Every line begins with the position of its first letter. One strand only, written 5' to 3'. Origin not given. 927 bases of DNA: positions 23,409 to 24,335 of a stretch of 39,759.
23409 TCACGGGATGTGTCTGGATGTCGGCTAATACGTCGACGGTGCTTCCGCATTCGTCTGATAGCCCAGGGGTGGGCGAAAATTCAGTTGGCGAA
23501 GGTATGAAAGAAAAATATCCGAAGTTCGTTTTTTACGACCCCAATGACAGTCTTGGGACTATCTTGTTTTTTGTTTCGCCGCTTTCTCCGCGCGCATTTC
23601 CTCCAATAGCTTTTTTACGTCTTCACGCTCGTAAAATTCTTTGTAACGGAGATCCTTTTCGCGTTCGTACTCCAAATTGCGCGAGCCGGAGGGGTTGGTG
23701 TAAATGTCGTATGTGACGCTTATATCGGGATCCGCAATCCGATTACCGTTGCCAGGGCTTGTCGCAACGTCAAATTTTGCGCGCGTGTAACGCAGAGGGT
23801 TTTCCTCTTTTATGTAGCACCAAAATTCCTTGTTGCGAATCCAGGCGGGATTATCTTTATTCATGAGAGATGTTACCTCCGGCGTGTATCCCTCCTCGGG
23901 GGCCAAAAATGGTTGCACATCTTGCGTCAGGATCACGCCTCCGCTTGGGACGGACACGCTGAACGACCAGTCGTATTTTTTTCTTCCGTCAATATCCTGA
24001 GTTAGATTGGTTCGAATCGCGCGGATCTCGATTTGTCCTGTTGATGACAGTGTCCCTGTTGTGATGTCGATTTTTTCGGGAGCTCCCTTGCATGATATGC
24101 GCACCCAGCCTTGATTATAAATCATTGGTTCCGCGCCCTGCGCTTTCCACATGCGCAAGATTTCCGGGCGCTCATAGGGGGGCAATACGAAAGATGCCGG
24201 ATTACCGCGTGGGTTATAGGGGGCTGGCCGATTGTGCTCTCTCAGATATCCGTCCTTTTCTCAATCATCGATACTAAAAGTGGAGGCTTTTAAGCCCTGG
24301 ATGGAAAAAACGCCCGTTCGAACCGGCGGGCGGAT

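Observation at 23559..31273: Candidate undescribed module: giant secreted DUF900-type hydrolase translationally coupled to a membrane-anchored partner (copy B, full locus)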

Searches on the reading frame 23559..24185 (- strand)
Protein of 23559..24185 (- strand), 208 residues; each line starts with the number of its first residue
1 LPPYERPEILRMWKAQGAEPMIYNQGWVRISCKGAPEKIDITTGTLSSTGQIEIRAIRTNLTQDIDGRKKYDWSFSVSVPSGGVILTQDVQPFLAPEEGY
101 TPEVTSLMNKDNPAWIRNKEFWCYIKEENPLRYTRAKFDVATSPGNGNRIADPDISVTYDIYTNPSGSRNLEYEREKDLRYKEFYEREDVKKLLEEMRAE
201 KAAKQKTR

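Call 5: search_protein_families(library=pfam, proteins=[window:23559-24185:-], max_evalue=0.1)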
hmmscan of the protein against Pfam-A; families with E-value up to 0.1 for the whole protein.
window:23559-24185:- (208 aa): 0 families

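Call 6: search_protein_families(library=ncbifam, proteins=[window:23559-24185:-], max_evalue=0.1)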
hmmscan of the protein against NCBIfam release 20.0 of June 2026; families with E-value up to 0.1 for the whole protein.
window:23559-24185:- (208 aa): 0 families
